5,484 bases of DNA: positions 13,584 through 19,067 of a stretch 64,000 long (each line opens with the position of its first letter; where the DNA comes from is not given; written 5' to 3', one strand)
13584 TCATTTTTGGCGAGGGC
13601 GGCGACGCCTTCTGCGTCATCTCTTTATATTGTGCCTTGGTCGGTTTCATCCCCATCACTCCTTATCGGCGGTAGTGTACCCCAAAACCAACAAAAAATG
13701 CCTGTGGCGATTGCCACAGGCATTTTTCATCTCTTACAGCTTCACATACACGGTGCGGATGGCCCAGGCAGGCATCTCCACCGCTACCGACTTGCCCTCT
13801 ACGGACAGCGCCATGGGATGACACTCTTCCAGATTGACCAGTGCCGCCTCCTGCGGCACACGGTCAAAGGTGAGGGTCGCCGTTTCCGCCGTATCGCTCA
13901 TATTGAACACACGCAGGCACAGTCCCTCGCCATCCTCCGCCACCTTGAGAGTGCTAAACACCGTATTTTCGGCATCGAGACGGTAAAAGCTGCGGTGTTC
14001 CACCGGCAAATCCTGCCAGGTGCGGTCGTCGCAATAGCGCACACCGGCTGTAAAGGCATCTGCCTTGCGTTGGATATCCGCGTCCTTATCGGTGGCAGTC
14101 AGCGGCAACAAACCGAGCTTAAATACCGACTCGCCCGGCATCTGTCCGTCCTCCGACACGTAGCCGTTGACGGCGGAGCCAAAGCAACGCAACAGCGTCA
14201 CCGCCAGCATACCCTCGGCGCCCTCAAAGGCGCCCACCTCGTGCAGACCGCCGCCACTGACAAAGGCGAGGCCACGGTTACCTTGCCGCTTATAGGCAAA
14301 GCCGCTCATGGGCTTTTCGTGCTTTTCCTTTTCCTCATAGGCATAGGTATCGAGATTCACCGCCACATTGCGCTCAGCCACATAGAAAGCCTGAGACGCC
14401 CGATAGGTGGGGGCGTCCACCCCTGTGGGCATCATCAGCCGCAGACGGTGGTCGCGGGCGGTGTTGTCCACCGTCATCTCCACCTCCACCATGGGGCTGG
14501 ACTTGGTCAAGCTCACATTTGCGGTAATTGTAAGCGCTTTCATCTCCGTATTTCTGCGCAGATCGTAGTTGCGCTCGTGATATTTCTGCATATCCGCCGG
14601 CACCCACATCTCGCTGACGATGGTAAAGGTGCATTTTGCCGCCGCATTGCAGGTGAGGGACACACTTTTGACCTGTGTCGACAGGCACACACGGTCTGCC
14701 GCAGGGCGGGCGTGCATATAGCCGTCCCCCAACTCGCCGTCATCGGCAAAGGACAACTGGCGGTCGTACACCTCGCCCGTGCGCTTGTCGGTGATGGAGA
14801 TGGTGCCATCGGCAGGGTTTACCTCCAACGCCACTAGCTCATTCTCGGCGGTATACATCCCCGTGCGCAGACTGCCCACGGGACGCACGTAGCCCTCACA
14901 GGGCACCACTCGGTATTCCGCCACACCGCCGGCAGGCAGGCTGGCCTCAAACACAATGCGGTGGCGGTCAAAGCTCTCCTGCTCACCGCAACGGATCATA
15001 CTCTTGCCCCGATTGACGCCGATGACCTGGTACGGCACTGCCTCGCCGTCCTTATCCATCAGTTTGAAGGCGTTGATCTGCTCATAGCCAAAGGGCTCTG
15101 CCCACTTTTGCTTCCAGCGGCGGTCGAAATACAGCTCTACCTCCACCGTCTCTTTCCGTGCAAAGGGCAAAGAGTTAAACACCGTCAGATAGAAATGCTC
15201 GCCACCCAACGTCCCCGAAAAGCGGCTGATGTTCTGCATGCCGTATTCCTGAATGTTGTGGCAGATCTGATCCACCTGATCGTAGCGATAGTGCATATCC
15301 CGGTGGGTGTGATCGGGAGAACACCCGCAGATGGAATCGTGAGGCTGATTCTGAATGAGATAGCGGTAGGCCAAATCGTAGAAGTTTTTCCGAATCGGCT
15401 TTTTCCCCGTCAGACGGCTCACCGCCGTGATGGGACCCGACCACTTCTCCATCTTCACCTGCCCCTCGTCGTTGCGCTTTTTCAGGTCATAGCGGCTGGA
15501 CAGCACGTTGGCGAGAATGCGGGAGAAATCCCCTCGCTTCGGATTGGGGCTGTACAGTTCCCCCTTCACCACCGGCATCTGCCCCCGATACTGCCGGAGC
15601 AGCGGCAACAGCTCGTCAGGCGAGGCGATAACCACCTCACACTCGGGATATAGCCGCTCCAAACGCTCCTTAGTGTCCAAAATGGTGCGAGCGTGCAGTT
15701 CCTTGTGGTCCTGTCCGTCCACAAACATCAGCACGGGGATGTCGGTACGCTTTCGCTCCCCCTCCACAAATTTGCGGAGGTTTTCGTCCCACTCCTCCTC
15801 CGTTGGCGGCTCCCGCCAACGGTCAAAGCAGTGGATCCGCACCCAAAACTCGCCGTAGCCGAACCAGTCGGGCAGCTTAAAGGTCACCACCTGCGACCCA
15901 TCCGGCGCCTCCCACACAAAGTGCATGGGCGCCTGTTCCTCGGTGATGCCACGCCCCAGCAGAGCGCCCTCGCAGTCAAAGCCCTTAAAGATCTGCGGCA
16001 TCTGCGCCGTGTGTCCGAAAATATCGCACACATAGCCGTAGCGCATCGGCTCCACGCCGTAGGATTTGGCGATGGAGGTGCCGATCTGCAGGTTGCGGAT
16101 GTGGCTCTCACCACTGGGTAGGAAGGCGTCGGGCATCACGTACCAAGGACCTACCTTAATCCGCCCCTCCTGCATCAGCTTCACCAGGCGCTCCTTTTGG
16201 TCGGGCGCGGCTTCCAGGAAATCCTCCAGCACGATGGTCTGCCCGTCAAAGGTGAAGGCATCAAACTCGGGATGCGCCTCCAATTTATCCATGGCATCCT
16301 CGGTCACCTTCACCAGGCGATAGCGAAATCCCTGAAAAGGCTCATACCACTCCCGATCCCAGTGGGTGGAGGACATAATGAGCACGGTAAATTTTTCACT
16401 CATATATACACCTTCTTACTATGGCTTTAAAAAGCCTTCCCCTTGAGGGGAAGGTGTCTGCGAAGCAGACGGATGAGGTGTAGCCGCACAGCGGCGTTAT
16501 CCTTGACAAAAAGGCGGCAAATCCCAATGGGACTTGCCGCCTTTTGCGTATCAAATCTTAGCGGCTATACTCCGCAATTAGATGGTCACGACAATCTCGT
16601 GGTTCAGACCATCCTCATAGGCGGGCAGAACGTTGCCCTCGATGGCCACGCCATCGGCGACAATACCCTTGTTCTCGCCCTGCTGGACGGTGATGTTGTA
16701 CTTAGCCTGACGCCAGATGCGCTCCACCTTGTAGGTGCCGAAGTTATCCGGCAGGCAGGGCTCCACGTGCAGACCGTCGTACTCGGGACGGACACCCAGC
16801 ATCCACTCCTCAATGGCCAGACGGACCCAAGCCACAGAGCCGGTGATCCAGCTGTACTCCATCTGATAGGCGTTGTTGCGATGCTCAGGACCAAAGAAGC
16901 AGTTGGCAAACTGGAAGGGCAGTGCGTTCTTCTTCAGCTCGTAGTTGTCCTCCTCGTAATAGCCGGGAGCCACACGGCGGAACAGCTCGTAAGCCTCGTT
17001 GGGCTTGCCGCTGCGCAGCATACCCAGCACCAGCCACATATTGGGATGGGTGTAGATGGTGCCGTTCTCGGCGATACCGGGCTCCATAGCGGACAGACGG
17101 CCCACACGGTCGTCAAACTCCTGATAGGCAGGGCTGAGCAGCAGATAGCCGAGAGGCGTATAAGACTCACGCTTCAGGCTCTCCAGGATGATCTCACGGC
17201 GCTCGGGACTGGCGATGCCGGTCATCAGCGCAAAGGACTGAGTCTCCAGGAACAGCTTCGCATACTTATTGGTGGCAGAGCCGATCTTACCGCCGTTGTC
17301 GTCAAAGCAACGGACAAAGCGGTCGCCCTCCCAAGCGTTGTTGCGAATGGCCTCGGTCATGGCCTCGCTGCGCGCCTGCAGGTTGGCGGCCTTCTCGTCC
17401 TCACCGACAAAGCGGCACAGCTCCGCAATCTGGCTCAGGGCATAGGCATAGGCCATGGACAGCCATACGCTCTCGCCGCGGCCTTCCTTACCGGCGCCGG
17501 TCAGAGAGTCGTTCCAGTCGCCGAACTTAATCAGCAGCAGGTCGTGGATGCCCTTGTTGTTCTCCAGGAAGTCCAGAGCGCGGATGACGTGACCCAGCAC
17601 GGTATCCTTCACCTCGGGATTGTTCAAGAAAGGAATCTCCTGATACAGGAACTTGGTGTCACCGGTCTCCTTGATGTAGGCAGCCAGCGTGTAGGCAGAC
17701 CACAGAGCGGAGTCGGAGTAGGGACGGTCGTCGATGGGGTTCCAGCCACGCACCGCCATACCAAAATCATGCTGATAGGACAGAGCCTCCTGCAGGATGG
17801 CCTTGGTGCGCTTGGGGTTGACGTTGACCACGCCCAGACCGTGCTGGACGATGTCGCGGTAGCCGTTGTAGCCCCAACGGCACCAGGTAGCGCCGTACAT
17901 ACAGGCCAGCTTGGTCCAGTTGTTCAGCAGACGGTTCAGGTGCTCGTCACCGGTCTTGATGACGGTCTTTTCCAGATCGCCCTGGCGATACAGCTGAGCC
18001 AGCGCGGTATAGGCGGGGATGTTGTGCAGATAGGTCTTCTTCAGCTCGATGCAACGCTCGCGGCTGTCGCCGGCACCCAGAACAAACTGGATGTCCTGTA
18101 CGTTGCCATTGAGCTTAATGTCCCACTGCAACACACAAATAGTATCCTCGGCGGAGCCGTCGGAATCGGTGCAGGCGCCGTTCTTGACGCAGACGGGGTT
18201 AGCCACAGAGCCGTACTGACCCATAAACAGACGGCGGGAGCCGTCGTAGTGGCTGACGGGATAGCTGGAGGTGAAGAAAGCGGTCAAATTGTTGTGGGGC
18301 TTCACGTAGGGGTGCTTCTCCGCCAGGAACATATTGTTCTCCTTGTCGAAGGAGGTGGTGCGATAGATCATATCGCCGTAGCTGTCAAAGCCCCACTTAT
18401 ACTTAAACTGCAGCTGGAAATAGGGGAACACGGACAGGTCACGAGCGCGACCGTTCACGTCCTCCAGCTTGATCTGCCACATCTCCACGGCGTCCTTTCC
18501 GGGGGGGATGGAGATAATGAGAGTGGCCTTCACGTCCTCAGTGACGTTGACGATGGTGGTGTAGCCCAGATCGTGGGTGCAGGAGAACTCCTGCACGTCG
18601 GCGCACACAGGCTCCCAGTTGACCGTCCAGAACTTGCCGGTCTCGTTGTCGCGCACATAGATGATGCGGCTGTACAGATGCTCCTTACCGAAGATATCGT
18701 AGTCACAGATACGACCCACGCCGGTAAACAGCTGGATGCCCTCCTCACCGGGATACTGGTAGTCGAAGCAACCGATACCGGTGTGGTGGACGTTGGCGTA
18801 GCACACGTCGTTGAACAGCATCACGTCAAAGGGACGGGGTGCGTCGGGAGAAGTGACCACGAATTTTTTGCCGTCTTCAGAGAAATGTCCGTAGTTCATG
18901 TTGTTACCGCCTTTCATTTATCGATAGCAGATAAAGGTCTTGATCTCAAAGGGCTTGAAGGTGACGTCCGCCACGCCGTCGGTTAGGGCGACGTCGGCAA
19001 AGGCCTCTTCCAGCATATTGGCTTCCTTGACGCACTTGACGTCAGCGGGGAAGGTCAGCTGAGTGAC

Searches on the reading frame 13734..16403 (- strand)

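Call 52: search_protein_families(library=pfam, proteins=[window:13734-16403:-], max_evalue=0.0001)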
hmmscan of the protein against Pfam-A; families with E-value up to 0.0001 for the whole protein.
window:13734-16403:- (889 aa): 4 families
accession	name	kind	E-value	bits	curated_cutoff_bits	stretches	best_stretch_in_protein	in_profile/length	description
PF01074.27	Glyco_hydro_38N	-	1.2e-29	104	25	1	7-271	2-257/270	Glycosyl hydrolases family 38 N-terminal domain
PF17677.7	Glyco_hydro38C2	-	2.9e-10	40.6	22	1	814-885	2-72/72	Glycosyl hydrolases family 38 C-terminal beta sandwich domain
PF07748.19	Glyco_hydro_38C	-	1e-08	36.1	25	1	520-739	2-198/206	Glycosyl hydrolases family 38 C-terminal domain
PF09261.16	Alpha-mann_mid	-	4.4e-05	23.9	31.1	1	299-391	5-95/96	Alpha mannosidase middle domain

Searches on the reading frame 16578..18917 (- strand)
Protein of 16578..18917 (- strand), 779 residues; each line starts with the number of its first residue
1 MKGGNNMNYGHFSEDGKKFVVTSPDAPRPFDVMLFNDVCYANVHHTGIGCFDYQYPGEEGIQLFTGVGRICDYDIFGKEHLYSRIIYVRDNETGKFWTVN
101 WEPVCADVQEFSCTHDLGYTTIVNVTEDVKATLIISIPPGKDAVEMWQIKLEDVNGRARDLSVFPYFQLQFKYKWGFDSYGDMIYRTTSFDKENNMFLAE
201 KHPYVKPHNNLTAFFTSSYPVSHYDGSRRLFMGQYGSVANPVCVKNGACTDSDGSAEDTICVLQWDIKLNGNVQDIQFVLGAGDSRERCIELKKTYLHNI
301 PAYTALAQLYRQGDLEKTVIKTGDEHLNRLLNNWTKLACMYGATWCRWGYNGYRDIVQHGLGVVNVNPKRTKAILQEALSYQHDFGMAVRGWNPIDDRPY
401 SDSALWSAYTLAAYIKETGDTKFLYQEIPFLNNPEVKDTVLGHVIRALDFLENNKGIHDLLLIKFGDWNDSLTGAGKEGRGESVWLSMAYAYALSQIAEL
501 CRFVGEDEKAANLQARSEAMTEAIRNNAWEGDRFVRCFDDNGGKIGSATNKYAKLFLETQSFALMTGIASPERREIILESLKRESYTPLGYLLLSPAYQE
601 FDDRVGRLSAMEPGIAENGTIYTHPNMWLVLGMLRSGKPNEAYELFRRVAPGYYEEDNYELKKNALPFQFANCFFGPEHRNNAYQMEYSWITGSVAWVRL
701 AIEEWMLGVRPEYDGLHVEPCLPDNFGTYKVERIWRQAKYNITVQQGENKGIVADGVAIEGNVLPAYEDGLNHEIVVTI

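Call 52: search_protein_families(library=pfam, proteins=[window:16578-18917:-], max_evalue=0.0001)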
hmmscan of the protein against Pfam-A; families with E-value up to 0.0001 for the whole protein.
window:16578-18917:- (779 aa): 2 families
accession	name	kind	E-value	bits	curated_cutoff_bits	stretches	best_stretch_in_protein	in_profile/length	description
PF17167.11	Glyco_hydro_94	-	2.3e-83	280.7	27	1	314-708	5-420/420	Glycosyl hydrolase 94 superfamily, catalytic domain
PF06165.18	GH94_b-supersand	-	5.1e-37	128.2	23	1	83-281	48-251/251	Glycosyl hydrolase 94, supersandwich domain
